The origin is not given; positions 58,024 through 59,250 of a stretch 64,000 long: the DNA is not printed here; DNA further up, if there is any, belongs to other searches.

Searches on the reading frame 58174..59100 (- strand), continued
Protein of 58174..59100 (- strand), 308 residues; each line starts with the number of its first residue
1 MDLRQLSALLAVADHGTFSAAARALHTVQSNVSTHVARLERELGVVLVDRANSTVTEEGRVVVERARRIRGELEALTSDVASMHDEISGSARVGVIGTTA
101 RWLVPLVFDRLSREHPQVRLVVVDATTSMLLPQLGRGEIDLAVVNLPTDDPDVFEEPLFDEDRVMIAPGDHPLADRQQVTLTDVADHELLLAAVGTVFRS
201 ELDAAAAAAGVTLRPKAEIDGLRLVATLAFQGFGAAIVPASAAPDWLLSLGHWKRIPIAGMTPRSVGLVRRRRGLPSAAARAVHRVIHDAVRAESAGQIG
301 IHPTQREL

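Call 70: get_annotated_region(hit=H27, flank=4000)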
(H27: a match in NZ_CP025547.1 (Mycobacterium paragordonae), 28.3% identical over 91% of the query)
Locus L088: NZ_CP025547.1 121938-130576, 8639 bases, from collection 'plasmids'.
description: Mycobacterium paragordonae strain 49061 plasmid unnamed1, complete sequence
organism: Mycobacterium paragordonae (NCBI taxid 1389713)
taxonomy: Bacteria; Actinomycetota; Actinomycetes; Mycobacteriales; Mycobacteriaceae; Mycobacterium; Mycobacterium paragordonae
host: -; source: Homo sapiens,cultured bacteria,sputum sample; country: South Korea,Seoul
typing (MOB-suite, as given by PLSDB): non-mobilizable
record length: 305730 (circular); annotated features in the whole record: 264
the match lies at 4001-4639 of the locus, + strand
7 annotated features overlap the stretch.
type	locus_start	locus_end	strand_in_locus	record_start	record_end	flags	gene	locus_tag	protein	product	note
CDS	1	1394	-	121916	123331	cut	-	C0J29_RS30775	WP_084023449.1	wax ester/triacylglycerol synthase domain-containing protein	GO:0045017 - glycerolipid biosynthetic process [Evidence IEA]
CDS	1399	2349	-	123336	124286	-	-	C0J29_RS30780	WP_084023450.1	alpha/beta hydrolase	-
CDS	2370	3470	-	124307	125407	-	-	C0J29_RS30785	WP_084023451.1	NAD(P)-dependent alcohol dehydrogenase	-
CDS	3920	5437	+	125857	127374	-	-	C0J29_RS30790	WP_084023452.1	HAD-IB family hydrolase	GO:0008152 - metabolic process [Evidence IEA]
CDS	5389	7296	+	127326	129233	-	-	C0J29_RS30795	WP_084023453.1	1-acyl-sn-glycerol-3-phosphate acyltransferase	-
CDS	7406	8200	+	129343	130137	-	-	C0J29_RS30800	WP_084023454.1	enoyl-CoA hydratase-related protein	-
CDS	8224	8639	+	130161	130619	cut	-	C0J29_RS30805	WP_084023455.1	MaoC family dehydratase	-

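Call 76: search_protein_families(library=pfam, proteins=[L085:1258-2445:-, L085:2442-3749:-, L085:3392-4777:+, L085:5201-6097:-, L085:6030-6803:-])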
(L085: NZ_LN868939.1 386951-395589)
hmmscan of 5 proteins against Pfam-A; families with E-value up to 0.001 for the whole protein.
L085:1258-2445:- (395 aa): 2 families
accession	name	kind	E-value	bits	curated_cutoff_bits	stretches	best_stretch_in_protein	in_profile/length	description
PF00437.27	T2SSE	-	5.2e-54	183.8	24.9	1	58-340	3-273/370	Type II/IV secretion system protein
PF06414.18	Zeta_toxin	-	5.3e-05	23.2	22.3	1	196-262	17-80/199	Zeta toxin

L085:2442-3749:- (435 aa): 0 families

L085:3392-4777:+ (461 aa): 2 families
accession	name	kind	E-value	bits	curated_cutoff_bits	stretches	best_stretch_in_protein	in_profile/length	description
PF12710.13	HAD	-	3.8e-37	129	27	1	205-389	1-188/189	haloacid dehalogenase-like hydrolase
PF00702.32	Hydrolase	-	9.5e-08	33.1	26.4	1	204-393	3-191/191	haloacid dehalogenase-like hydrolase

L085:5201-6097:- (298 aa): 0 families

L085:6030-6803:- (257 aa): 0 families
